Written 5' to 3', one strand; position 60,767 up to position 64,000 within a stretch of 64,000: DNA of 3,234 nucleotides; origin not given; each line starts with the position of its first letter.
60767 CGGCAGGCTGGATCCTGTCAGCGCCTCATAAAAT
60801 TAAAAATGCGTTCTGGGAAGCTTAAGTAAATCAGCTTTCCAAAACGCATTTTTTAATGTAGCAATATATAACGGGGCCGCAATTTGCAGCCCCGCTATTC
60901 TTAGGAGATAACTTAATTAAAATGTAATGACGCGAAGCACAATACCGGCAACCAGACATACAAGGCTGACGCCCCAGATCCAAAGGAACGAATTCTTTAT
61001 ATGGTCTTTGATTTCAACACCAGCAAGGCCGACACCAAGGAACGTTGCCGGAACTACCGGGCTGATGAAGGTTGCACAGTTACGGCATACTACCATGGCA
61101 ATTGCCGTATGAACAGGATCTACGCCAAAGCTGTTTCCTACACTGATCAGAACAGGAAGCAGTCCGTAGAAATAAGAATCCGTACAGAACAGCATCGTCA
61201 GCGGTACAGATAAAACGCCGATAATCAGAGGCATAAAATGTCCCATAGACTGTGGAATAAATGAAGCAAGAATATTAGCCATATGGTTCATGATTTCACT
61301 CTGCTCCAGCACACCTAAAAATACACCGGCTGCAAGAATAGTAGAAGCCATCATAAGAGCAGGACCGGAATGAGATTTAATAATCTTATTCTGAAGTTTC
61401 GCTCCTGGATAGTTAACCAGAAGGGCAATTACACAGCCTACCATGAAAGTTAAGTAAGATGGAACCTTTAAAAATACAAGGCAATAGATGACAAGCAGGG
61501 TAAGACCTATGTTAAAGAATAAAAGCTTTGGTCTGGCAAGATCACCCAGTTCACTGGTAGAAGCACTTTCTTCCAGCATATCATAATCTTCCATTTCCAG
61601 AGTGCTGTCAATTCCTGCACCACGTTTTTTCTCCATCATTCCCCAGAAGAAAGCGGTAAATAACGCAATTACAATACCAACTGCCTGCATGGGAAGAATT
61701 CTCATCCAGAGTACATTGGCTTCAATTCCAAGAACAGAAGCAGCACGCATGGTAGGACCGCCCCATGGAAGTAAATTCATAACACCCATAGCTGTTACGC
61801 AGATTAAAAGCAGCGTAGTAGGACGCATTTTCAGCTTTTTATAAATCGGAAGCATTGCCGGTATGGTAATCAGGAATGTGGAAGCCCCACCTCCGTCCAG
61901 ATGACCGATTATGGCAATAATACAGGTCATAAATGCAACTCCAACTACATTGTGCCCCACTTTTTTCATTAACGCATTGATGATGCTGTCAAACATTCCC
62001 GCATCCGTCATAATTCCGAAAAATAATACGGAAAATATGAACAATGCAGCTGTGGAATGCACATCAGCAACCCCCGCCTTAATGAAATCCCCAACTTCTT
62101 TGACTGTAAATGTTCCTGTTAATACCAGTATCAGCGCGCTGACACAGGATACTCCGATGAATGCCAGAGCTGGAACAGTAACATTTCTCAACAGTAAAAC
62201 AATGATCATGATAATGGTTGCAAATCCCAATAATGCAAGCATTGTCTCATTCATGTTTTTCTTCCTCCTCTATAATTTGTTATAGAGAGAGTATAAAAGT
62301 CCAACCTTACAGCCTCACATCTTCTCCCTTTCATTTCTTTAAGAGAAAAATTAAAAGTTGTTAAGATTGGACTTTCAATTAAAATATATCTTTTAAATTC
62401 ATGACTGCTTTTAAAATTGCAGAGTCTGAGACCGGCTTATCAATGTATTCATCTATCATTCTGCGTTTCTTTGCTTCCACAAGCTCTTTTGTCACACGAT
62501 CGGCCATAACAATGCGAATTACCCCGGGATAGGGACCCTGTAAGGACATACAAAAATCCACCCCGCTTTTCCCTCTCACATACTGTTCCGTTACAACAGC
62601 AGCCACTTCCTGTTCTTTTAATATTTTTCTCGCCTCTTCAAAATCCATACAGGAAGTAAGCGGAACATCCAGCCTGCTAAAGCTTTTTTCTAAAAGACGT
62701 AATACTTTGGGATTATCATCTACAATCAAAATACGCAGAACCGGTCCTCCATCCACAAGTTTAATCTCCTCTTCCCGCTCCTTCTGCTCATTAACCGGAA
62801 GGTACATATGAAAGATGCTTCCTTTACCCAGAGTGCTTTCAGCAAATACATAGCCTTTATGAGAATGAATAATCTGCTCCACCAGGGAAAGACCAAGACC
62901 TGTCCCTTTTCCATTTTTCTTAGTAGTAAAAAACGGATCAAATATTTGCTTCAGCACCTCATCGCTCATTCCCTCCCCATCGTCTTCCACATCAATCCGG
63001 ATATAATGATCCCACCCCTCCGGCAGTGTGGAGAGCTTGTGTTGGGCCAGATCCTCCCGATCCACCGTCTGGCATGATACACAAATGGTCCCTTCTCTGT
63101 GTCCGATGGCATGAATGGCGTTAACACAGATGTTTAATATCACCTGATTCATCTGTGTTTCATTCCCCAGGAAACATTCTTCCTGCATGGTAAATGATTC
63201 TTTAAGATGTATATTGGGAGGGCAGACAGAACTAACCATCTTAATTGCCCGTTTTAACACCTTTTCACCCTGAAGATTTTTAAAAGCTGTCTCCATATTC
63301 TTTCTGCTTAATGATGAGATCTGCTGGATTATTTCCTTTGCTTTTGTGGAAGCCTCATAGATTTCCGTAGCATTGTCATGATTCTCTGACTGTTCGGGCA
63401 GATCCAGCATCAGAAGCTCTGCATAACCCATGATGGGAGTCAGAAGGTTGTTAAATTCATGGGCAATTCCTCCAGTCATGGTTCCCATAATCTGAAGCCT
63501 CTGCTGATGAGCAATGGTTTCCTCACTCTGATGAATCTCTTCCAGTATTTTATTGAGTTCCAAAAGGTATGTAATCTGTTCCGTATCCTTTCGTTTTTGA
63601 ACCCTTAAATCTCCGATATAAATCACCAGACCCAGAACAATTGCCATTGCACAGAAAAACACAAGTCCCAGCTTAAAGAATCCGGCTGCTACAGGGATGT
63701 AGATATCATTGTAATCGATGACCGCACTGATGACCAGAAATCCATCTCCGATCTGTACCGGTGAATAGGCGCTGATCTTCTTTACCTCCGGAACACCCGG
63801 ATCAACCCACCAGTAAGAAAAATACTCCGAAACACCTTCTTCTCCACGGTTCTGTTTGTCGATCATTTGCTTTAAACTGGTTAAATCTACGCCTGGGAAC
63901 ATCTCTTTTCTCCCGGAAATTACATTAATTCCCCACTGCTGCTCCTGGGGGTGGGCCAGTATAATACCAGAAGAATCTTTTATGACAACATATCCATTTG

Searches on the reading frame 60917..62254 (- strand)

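Call 79: search_protein_families(library=pfam, proteins=[window:60917-62254:-], max_evalue=0.001)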
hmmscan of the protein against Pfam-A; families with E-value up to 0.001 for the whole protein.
window:60917-62254:- (445 aa): 4 families
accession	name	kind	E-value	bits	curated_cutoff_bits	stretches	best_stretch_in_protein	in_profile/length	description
PF03600.22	CitMHS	-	3.4e-25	89.3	31.9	1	30-389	9-335/336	Citrate transporter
PF03606.21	DcuC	-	4.2e-10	39.2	23.1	1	78-439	88-457/461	C4-dicarboxylate anaerobic carrier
PF03553.21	Na_H_antiporter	-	3.5e-06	26.9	23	1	11-199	106-296/303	Na+/H+ antiporter family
PF06808.19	DctM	-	1.1e-05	24.9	23.8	1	16-435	3-406/413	Tripartite ATP-independent periplasmic transporter, DctM component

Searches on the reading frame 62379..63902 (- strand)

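Call 79: search_protein_families(library=pfam, proteins=[window:62379-63902:-], max_evalue=0.001)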
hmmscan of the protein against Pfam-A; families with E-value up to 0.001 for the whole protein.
window:62379-63902:- (507 aa): 3 families
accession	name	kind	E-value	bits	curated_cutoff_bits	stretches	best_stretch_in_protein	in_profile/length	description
PF02518.31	HATPase_c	-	9.5e-22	78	26.4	1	246-371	1-110/111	Histidine kinase-, DNA gyrase B-, and HSP90-like ATPase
PF00072.30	Response_reg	-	1.9e-11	44.5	30.2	1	391-500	1-110/111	Response regulator receiver domain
PF00512.31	HisKA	-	1.4e-08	35.1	26.9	1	140-202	3-64/66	His Kinase A (phospho-acceptor) domain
